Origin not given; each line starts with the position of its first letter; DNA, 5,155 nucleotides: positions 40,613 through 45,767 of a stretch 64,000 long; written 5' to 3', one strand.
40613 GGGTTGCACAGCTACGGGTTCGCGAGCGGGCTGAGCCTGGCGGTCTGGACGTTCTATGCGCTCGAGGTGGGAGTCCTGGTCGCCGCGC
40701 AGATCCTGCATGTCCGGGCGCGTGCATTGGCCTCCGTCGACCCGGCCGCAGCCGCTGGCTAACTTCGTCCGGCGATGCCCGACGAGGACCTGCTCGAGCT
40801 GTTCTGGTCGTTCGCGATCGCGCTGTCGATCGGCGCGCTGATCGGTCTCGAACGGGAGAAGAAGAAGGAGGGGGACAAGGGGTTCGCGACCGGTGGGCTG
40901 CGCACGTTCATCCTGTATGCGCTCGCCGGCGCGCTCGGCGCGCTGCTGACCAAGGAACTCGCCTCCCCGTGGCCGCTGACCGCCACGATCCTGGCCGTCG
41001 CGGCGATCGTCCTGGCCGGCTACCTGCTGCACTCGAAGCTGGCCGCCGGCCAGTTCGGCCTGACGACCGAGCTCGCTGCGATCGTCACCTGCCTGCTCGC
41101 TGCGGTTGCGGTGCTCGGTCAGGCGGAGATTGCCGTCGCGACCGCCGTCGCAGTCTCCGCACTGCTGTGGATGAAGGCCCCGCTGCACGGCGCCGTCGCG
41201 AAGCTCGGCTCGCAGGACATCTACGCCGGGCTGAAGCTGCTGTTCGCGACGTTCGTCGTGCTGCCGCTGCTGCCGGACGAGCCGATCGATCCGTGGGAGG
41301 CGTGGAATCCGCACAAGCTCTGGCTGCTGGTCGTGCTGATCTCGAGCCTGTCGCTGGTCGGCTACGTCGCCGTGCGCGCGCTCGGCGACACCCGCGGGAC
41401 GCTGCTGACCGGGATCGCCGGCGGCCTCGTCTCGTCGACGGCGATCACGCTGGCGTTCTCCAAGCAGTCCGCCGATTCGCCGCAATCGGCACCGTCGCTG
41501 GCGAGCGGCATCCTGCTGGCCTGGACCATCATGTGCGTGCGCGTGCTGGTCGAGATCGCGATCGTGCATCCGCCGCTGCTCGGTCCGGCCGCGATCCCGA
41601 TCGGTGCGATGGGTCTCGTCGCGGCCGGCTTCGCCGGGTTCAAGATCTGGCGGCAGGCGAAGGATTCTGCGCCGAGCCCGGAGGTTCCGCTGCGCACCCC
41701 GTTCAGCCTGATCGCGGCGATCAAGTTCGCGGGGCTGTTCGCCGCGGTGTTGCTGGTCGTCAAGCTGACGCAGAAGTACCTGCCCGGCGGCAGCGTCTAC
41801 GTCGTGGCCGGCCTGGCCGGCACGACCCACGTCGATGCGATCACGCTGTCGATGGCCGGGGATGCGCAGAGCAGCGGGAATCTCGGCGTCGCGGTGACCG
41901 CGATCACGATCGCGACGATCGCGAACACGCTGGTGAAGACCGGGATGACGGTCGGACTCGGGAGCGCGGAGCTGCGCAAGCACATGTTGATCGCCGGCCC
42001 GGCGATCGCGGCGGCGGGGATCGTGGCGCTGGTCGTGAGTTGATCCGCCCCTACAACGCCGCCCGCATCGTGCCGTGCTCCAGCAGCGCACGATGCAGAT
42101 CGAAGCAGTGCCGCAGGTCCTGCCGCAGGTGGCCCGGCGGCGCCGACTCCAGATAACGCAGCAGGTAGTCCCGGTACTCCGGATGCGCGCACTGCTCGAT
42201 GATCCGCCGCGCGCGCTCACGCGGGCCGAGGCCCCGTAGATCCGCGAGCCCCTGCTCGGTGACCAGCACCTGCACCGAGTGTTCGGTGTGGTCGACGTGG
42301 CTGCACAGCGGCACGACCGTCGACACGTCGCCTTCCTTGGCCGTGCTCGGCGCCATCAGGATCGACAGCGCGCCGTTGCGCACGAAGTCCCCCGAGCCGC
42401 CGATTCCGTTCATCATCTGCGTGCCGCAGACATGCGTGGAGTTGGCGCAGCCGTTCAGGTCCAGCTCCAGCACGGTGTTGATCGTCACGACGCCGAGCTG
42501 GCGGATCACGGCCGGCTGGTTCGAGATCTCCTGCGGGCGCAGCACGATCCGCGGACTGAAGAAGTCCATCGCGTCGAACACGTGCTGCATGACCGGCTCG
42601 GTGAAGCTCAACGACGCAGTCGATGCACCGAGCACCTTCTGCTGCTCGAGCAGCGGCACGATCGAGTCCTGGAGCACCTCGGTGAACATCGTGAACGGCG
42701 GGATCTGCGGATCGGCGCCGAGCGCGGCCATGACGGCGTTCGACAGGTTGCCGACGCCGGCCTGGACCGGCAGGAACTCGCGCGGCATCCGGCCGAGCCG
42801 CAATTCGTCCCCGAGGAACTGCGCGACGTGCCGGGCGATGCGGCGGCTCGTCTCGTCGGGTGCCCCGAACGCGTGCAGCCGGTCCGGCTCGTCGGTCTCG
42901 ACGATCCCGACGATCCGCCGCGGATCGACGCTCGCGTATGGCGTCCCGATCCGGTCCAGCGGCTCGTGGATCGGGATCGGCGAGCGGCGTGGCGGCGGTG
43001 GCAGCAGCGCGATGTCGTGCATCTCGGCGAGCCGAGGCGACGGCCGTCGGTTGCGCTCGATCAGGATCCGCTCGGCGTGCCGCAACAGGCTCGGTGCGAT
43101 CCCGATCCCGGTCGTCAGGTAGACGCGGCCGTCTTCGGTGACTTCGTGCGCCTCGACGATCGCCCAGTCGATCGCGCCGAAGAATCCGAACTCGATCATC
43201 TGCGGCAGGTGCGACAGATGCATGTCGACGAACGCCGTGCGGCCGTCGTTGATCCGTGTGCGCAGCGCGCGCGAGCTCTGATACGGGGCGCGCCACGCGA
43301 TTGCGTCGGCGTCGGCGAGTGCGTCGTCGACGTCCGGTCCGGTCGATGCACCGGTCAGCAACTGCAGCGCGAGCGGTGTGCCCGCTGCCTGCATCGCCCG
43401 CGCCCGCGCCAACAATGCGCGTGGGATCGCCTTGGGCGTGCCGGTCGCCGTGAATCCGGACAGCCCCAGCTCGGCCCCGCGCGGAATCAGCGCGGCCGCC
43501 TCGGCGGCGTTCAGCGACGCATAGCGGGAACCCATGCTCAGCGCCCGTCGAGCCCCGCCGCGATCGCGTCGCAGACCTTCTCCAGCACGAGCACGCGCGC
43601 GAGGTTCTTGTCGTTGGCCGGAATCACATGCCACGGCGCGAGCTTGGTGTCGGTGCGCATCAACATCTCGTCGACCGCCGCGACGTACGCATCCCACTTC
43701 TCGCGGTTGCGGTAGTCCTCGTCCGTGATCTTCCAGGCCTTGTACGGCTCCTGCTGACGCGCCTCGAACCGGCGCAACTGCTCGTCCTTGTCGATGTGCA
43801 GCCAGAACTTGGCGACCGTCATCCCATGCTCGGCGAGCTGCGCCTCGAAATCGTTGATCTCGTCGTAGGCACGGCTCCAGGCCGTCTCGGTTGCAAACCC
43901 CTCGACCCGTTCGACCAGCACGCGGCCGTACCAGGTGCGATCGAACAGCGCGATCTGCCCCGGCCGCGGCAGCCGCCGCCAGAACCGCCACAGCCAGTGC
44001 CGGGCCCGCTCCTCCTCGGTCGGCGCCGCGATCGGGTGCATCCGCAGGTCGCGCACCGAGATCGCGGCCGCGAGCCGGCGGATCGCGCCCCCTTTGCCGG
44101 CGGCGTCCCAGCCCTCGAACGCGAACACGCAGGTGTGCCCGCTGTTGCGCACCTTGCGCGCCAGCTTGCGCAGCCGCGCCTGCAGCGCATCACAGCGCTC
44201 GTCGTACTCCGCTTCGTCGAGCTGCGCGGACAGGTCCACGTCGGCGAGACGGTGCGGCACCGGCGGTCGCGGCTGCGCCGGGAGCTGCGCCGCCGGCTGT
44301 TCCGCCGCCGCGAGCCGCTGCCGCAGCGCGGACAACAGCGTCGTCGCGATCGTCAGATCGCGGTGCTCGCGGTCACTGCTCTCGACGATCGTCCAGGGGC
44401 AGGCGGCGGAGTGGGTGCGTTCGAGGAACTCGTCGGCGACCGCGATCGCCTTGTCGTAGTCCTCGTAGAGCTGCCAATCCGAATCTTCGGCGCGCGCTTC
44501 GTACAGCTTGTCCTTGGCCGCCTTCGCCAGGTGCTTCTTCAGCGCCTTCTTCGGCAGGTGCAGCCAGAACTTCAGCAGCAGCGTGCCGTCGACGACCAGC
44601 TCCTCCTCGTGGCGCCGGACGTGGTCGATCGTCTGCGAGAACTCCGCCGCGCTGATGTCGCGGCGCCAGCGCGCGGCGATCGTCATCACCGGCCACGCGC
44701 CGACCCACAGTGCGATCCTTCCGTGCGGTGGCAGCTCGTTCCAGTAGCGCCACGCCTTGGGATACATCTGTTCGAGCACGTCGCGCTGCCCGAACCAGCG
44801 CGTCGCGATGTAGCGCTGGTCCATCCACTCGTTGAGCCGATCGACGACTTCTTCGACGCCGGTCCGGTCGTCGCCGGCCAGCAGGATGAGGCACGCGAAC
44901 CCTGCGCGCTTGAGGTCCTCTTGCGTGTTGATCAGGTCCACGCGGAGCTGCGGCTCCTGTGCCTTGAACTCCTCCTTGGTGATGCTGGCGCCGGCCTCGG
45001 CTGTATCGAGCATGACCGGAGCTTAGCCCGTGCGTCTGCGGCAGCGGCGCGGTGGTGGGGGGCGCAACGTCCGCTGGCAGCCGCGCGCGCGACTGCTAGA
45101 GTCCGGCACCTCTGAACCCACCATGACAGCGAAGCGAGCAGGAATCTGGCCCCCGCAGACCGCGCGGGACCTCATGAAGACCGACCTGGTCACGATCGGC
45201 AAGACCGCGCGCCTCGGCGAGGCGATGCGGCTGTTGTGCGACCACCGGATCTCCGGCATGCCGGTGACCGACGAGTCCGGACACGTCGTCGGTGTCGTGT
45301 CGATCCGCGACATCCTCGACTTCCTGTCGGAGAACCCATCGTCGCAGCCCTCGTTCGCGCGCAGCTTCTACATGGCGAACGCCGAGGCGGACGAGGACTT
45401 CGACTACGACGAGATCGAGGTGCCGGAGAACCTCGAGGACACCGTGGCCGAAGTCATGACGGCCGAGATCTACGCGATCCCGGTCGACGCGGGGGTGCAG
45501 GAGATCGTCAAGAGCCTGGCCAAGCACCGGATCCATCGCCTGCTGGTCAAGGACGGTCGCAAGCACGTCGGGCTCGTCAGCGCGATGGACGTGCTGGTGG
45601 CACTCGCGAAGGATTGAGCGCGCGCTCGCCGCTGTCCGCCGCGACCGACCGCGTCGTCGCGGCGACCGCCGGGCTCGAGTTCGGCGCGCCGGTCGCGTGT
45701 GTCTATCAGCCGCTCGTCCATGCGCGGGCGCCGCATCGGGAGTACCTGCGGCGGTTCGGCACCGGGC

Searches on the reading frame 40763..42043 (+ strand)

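Call 19: search_protein_families(library=pfam, proteins=[window:40763-42043:+], max_evalue=0.001)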
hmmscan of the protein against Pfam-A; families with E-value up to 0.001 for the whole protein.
window:40763-42043:+ (426 aa): 2 families
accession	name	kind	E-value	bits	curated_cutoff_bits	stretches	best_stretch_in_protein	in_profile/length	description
PF13194.11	DUF4010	-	6e-59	199.7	30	1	191-400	1-210/210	Domain of unknown function (DUF4010)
PF02308.21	MgtC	-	2.2e-16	60.7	31.4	1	18-142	2-119/121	MgtC family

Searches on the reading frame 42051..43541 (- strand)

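Call 59: search_protein_families(library=pfam, proteins=[window:42051-43541:-], max_evalue=0.00001)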
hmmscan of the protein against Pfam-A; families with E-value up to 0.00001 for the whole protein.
window:42051-43541:- (496 aa): 2 families
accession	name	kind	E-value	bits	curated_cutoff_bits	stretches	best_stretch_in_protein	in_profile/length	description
PF13336.12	AcetylCoA_hyd_C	-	6e-43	146.9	23.7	1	319-463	3-153/154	Acetyl-CoA hydrolase/transferase C-terminal domain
PF02550.21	AcetylCoA_hydro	-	1.5e-35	123.5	24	1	11-215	11-198/198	Acetyl-CoA hydrolase/transferase N-terminal domain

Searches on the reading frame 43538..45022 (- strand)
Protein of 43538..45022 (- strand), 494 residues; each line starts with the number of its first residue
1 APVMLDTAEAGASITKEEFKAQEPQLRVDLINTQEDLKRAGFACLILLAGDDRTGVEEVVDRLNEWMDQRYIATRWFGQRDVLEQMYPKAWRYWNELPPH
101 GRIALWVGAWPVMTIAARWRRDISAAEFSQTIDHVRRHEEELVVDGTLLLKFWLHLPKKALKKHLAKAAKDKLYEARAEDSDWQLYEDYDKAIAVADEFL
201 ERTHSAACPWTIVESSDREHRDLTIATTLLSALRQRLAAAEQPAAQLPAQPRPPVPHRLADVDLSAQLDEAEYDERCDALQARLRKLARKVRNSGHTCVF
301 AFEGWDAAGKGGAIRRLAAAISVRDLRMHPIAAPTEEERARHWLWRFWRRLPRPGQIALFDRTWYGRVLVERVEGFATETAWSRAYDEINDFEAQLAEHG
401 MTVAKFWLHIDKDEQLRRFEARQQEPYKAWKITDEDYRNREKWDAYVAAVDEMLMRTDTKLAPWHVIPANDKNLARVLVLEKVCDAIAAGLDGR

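Call 19: search_protein_families(library=pfam, proteins=[window:43538-45022:-], max_evalue=0.001)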
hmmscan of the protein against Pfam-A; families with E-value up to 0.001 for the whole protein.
window:43538-45022:- (494 aa): 1 family
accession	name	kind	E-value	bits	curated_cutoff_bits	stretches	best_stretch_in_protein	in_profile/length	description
PF03976.20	PPK2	-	5.3e-115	383.2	22.3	2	268-488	2-222/229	Polyphosphate kinase 2 (PPK2)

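Call 53: find_homologous_proteins(query=window:43538-45013:-, max_evalue=1e-30)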
Query window:43538-45013:- (491 aa): 8000 proteins with E <= 1e-30 among 8000 candidates; the best 120 are listed.
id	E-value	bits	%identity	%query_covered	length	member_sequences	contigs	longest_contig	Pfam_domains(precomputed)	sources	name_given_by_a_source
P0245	0.0e+0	1120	100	100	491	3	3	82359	PF03976.21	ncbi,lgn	-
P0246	1.0e-267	907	79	100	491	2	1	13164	PF03976.21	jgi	jgi:polyphosphate:AMP phosphotransferase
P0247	6.1e-177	608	56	99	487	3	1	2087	PF03976.21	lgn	-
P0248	2.5e-176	606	55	99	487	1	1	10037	PF03976.21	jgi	jgi:polyphosphate:AMP phosphotransferase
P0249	1.9e-175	603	55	99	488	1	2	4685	PF03976.21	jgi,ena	jgi:polyphosphate:AMP phosphotransferase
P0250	1.3e-174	600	55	99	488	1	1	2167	PF03976.21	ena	-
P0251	5.6e-174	598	55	99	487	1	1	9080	PF03976.21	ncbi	-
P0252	7.6e-173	594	55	99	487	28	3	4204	PF03976.21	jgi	jgi:polyphosphate:AMP phosphotransferase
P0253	1.8e-172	593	56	99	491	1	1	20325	PF03976.21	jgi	-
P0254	2.3e-172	592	55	100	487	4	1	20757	PF03976.21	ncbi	-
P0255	4.7e-172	591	55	99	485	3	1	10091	PF03976.21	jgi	-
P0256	6.1e-172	591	55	99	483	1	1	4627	PF03976.21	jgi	-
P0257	1.1e-171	590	55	99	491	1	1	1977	PF03976.21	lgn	-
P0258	2.8e-170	586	54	99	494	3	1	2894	PF03976.21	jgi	jgi:polyphosphate:AMP phosphotransferase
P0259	6.6e-169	581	55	99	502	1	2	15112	PF03976.21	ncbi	-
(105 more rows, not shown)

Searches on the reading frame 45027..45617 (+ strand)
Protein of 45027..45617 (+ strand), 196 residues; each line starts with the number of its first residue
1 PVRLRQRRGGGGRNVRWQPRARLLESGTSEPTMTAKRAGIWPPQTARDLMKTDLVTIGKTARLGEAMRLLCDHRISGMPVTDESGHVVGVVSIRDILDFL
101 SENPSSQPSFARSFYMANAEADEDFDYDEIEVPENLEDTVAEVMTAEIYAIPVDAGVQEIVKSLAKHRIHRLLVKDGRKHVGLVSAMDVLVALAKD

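Call 43: search_protein_families(library=pfam, proteins=[window:45027-45617:+], max_evalue=0.001)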
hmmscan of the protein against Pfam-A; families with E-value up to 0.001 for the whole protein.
window:45027-45617:+ (196 aa): 1 family
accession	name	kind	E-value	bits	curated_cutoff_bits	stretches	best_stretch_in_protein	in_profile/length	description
PF00571.33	CBS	-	7.4e-24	84.3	24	2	46-101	1-56/57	CBS domain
